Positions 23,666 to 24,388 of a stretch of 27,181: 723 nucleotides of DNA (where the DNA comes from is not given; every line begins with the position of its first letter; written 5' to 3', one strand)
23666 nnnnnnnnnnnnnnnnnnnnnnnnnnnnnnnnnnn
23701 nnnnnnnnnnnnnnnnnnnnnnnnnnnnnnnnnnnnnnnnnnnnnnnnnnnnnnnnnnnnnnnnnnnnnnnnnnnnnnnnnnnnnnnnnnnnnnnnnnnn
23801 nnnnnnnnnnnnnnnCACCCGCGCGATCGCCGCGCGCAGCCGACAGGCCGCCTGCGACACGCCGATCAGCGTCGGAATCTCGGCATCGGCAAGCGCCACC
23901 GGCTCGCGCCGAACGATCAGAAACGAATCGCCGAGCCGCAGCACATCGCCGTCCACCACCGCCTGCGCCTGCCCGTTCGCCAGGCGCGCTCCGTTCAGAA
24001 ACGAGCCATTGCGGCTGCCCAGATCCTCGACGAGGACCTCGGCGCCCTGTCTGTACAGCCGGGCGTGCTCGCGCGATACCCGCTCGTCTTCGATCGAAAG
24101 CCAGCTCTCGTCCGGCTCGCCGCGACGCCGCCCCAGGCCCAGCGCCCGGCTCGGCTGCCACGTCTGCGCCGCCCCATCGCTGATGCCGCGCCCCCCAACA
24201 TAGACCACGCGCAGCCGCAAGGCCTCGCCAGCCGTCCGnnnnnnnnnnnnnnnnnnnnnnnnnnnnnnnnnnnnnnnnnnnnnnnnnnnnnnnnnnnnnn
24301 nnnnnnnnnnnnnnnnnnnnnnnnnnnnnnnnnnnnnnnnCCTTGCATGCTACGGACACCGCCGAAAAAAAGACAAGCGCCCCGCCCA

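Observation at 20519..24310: Adjacent 7TM-receptor Ser/Thr kinase and FHA-domain sigma-54 activator: candidate phospho-Thr to FHA to sigma-54 signalling pair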

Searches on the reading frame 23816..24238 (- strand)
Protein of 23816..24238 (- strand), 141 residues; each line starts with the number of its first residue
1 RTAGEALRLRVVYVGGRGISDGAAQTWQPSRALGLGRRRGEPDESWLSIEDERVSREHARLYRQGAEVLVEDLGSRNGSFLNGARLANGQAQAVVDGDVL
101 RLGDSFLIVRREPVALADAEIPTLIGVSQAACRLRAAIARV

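Call 43: find_related_loci(query=A2, collection=metagenome_contigs, flank=6000)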
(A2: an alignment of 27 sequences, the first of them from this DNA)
Query A2 (141 aa) in metagenome_contigs; peptide patterns used: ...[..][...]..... (x = any residue, [..] = any of these).
182 stretches matched a pattern; 58 encode a relative of the query (tblastn E <= 1e-3); 58 distinct loci.
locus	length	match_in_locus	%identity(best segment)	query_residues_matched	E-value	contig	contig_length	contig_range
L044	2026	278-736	45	8-140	1e-35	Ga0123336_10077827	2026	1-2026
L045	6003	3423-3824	48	8-140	6e-32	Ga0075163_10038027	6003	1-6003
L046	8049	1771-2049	49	50-141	7e-24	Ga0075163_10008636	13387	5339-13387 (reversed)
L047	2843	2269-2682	40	9-141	1e-23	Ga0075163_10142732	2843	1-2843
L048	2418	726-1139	40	9-141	2e-23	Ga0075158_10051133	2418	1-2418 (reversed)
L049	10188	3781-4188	41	2-135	4e-20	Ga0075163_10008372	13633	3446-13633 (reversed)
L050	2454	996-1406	41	9-141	6e-20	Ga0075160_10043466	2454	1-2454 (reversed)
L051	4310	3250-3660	41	9-141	1e-19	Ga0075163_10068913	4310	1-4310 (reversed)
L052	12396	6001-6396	40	8-141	2e-19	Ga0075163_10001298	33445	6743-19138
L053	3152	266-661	40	8-141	2e-19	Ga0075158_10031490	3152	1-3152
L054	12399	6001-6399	38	4-139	3e-19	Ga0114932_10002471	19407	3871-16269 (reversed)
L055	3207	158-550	45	7-135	4e-19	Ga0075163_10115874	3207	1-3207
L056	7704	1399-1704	42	39-141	2e-18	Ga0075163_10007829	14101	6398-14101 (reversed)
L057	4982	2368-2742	42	7-135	6e-18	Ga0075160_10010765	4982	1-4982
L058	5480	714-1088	42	7-135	7e-18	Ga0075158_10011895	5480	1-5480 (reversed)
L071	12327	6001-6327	34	1-112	1e-12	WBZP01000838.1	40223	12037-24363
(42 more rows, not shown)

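Call 90: search_protein_families(library=pfam, proteins=[L071:4335-5663:-, L071:3524-4198:-, L071:2842-3549:-, L071:1706-2803:-, L071:1157-1594:-, L071:3-1115:-, L071:7293-8750:+, L071:8641-9486:+, L071:5950-7308:+], max_evalue=0.01)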
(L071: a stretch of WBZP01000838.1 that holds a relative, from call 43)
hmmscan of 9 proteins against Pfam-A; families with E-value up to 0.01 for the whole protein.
L071:4335-5663:- (442 aa): 1 family
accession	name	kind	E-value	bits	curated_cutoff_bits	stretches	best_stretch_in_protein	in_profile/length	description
PF23175.1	bHLH_STRA8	-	0.0053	17.3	25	0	243-277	20-54/80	Stimulated by retinoic acid gene 8 protein bHLH domain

L071:3524-4198:- (224 aa): 0 families

L071:2842-3549:- (235 aa): 6 families
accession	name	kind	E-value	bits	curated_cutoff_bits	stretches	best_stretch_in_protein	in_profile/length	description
PF13176.12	TPR_7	-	0.00011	22.5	27.9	1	75-105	2-34/36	Tetratricopeptide repeat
PF00515.34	TPR_1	-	0.00023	21.3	27.8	1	75-103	4-32/34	Tetratricopeptide repeat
PF13429.12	TPR_15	-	0.00038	20.4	26.2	1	41-111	115-185/280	Tetratricopeptide repeat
PF07719.23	TPR_2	-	0.00049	20.5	27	1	73-104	2-33/34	Tetratricopeptide repeat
PF13181.12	TPR_8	-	0.0016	18.9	25.7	1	73-98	2-27/34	Tetratricopeptide repeat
PF13428.12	TPR_14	-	0.0032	18.5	23.5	1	72-111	1-40/44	Tetratricopeptide repeat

L071:1706-2803:- (365 aa): 1 family
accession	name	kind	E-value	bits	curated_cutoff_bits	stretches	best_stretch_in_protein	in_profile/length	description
PF03781.23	FGE-sulfatase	-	7.3e-46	157.3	23.3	1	125-362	3-255/255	Sulfatase-modifying factor enzyme 1-like domain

L071:1157-1594:- (145 aa): 0 families

L071:3-1115:- (371 aa): 1 family
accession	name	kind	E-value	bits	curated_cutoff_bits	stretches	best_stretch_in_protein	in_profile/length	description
PF07695.17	7TMR-DISM_7TM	-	8.9e-10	39.3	29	1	207-370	5-167/205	7TM diverse intracellular signalling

L071:7293-8750:+ (485 aa): 6 families
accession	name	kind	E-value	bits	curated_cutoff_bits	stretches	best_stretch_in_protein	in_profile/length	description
PF00069.31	Pkinase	-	3.1e-45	155.1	31.7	1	38-304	1-259/263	Protein kinase domain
PF07714.23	PK_Tyr_Ser-Thr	-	2e-28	99.8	23.1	1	42-306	5-258/258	Protein tyrosine and serine/threonine kinase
PF17667.7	Pkinase_fungal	-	5.1e-05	22.6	24.1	1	155-218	304-362/387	Fungal protein kinase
PF01636.29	APH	-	0.00048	20.4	23.2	0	78-157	32-110/239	Phosphotransferase enzyme family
PF03109.22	ABC1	-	0.0015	18.1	22.9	0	101-195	132-218/244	ABC1 atypical kinase-like domain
PF19974.5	TCAD9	-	0.0046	16.6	40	1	81-188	218-321/429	Ternary complex associated domain 9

L071:8641-9486:+ (281 aa): 0 families

L071:5950-7308:+ (452 aa): 14 families
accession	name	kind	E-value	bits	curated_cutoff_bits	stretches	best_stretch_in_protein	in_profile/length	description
PF00158.32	Sigma54_activat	-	1.2e-55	188.2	20.2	1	141-305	2-167/168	Sigma-54 interaction domain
PF14532.12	Sigma54_activ_2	-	2.8e-21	76.6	25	1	141-310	1-138/138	Sigma-54 interaction domain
PF00498.31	FHA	-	6.9e-15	55.7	20.7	1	49-117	2-67/67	FHA domain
PF07728.20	AAA_5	-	2e-10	41.3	22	1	163-282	1-124/139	AAA domain (dynein-related subfamily)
PF16697.10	Yop-YscD_cpl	-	2e-06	28.4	33.2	1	67-125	32-92/94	Inner membrane component of T3SS, cytoplasmic domain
PF01078.27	Mg_chelatase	-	6.4e-06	26.1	20.3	1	218-280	93-157/207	Magnesium chelatase, subunit ChlI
PF00004.35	AAA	-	6.4e-05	23.8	21.2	1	164-282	1-111/131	ATPase family associated with various cellular activities (AAA)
PF25601.1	AAA_lid_14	-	6.8e-05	23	27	1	311-378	1-75/87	AAA+ ATPase lid domain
PF07726.17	AAA_3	-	0.00012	22.4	27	1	164-280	2-111/131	ATPase family associated with various cellular activities (AAA)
PF13551.12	HTH_29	-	0.00072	20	28.1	1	407-450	1-44/64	Winged helix-turn helix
PF13384.12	HTH_23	-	0.00078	19.6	24.6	1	407-450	7-49/50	Homeodomain-like domain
PF13191.12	AAA_16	-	0.0014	19.6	32.6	1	147-199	9-63/167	AAA ATPase domain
PF12775.13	AAA_7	-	0.0018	18.3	25.8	1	152-185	24-57/181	P-loop containing dynein motor region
PF13245.12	AAA_19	-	0.0089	16.6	25.1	0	228-271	87-131/134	AAA domain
